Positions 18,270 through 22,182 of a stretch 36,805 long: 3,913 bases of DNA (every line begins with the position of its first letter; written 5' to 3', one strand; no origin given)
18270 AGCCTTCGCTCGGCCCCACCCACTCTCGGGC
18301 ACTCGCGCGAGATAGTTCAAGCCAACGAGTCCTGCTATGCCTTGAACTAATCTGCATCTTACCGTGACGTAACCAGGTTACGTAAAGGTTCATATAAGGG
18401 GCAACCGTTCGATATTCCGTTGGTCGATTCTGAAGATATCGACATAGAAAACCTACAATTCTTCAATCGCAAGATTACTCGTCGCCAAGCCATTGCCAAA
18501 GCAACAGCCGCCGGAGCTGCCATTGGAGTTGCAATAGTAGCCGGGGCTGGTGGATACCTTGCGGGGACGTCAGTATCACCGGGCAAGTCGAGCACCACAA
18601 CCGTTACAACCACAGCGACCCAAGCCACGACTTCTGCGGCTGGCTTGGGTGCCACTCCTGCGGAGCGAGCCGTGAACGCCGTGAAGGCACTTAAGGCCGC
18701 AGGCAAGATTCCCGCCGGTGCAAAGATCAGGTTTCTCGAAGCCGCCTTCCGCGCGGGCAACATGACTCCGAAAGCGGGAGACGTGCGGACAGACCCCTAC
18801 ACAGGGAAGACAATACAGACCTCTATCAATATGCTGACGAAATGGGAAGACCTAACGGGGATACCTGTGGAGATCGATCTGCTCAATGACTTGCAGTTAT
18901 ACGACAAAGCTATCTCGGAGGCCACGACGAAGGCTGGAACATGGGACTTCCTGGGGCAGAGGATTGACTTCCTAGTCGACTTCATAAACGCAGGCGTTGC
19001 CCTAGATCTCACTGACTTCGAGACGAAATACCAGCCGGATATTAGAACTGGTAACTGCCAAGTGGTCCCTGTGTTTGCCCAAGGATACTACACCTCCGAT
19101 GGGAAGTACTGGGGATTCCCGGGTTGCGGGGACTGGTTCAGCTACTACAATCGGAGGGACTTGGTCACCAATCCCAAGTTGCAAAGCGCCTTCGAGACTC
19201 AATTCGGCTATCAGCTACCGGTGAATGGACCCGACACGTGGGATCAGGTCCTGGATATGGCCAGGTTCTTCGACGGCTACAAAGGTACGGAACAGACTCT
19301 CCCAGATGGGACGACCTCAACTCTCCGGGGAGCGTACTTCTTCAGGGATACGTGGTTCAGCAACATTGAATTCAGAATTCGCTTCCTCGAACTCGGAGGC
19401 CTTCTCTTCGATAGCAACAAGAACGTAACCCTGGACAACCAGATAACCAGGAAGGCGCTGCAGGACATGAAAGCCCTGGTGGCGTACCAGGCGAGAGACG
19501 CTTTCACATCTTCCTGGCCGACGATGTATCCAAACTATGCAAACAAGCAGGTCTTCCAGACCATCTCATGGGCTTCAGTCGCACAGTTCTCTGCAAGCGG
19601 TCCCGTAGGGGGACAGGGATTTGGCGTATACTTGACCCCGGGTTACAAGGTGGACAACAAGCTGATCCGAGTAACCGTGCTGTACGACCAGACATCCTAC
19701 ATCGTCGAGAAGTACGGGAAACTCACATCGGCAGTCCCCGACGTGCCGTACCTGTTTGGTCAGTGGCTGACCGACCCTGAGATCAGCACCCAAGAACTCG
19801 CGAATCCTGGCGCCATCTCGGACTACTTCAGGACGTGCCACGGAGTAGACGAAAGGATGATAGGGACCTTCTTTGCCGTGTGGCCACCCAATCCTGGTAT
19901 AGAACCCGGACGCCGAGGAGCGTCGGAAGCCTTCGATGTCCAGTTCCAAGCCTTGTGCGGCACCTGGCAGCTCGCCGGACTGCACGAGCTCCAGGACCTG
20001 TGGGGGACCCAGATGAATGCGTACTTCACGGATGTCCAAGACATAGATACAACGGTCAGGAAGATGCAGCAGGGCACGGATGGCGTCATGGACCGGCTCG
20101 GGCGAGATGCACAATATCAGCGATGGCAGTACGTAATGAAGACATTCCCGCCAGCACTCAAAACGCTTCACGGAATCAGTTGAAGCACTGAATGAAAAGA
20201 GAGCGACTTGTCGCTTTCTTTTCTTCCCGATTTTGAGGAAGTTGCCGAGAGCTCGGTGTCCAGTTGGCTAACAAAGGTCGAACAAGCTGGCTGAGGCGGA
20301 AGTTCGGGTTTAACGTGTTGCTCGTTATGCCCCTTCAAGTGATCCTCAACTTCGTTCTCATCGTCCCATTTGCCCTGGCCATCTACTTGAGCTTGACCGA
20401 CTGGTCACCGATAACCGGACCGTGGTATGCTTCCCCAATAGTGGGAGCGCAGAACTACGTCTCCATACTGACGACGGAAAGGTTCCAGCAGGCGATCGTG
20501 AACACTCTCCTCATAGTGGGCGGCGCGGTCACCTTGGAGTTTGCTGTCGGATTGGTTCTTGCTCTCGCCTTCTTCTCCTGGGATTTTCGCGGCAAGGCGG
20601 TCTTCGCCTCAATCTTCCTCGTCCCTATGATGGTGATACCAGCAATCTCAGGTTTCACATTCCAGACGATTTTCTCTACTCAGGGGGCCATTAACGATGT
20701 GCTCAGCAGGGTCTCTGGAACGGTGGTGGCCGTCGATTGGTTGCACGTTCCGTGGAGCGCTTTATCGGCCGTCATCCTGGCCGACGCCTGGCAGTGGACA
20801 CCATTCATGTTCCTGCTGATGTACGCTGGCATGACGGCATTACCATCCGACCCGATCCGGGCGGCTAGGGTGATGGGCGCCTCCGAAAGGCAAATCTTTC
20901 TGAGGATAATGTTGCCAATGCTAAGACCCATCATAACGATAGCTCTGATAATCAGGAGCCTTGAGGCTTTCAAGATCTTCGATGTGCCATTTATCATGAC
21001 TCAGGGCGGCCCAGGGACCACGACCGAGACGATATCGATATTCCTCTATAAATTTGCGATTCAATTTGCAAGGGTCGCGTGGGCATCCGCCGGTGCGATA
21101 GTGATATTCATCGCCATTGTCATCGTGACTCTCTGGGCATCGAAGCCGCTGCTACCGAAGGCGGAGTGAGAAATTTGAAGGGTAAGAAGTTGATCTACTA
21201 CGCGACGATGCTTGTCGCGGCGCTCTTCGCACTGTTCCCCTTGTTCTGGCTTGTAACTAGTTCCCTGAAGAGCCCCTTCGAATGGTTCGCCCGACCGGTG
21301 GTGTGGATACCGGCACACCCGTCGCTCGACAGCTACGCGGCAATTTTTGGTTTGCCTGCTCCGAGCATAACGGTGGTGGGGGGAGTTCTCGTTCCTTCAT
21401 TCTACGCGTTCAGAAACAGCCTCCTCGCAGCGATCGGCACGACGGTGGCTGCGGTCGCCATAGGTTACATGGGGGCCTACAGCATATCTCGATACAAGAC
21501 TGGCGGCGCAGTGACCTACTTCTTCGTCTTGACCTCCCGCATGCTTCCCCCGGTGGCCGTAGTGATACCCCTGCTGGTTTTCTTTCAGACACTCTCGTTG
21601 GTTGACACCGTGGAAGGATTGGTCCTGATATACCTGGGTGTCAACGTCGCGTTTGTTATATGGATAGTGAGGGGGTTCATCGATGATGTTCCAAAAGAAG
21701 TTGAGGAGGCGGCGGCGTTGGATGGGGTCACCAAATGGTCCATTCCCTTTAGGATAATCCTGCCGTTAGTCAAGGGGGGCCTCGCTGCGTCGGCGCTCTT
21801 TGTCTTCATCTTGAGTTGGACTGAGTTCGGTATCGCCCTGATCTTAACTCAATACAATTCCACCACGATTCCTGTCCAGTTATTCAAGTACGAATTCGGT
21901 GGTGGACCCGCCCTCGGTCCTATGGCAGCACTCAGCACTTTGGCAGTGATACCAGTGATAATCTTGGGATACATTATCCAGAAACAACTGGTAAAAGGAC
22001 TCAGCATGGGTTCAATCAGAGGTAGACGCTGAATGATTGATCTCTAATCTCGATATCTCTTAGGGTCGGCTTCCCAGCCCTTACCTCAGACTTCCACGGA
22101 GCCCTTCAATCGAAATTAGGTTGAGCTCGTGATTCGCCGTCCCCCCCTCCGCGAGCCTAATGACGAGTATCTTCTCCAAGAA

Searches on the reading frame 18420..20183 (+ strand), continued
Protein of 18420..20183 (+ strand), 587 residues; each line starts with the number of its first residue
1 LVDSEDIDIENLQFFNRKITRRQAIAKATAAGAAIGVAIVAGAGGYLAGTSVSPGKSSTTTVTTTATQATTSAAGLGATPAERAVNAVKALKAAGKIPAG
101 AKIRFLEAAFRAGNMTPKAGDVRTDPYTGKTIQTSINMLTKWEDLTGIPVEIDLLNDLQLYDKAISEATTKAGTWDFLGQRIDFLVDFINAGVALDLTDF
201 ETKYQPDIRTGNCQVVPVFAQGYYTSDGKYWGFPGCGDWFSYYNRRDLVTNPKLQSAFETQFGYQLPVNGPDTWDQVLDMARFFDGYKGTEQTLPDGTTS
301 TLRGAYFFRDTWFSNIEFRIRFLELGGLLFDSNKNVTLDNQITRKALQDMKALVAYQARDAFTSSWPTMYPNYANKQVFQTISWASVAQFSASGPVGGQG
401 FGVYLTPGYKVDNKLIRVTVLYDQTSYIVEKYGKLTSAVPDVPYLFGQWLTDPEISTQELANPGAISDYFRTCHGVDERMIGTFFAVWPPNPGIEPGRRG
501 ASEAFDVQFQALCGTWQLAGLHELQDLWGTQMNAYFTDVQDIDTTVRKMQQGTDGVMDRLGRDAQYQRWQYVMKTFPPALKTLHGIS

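Call 80: find_encoding_contigs(protein=P0210, flank=10000, max_places=2)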
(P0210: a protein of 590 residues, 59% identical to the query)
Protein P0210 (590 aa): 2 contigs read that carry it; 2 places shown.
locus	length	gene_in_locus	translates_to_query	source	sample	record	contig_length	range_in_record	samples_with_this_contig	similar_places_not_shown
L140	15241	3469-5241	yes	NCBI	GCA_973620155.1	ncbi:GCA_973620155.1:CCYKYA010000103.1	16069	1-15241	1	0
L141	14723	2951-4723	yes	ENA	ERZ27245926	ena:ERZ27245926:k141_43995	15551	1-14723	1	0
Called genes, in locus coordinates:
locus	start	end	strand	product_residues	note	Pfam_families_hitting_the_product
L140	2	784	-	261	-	?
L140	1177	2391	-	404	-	-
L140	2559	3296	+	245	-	-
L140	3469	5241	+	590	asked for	-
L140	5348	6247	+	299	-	PF00528:BPD_transp_1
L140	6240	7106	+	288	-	PF00528:BPD_transp_1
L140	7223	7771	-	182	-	PF00364:Biotin_lipoyl, PF25997:BSH_YhbJ (weak), PF13620:CarboxypepD_reg, PF08308:PEGA (weak)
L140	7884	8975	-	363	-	PF00005:ABC_tran, PF17912:OB_MalK, PF08402:TOBE_2 (weak)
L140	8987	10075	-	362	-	PF00005:ABC_tran, PF17912:OB_MalK, PF08402:TOBE_2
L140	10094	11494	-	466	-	PF01979:Amidohydro_1, PF07969:Amidohydro_3 (weak)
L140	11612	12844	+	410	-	PF04389:Peptidase_M28, PF01546:Peptidase_M20, PF07687:M20_dimer (weak)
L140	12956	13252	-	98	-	-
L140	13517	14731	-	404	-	PF07690:MFS_1, PF00083:Sugar_tr (faint), PF01306:LacY_symp (weak), PF07690:MFS_1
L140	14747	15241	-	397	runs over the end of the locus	PF07690:MFS_1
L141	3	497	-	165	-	?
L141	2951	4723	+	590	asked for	-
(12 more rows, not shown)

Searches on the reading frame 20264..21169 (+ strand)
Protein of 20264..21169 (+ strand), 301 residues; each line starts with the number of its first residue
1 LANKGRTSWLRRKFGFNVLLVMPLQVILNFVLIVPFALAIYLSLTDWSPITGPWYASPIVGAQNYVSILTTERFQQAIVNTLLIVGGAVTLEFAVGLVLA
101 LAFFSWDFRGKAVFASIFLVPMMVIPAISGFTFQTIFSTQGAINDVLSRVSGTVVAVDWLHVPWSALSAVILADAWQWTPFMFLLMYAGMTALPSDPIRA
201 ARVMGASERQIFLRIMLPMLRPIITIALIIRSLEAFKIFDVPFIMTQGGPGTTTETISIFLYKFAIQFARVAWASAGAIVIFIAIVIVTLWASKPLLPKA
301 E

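Call 6: search_protein_families(library=pfam, proteins=[window:20264-21169:+], max_evalue=0.00001)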
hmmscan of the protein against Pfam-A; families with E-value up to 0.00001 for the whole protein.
window:20264-21169:+ (301 aa): 1 family
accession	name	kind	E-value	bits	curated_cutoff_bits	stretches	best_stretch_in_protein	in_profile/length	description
PF00528.27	BPD_transp_1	-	3.1e-11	43.8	26.4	1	95-292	4-174/184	Binding-protein-dependent transport system inner membrane component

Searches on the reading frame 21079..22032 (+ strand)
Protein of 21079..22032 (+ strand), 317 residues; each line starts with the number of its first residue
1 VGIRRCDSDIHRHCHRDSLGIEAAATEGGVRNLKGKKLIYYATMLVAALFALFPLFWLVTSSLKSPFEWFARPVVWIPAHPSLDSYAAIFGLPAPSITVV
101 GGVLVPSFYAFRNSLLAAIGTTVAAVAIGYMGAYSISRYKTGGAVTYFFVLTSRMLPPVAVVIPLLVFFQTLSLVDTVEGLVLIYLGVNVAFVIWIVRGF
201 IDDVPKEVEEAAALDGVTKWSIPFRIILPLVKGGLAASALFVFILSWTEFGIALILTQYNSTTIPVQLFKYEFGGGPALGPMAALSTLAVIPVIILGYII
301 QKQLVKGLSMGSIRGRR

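Call 6: search_protein_families(library=pfam, proteins=[window:21079-22032:+], max_evalue=0.00001)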
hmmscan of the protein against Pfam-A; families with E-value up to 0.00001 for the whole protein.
window:21079-22032:+ (317 aa): 1 family
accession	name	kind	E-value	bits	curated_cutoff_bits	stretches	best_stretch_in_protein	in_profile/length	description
PF00528.27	BPD_transp_1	-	6.4e-20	72.1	26.4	1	126-308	2-182/184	Binding-protein-dependent transport system inner membrane component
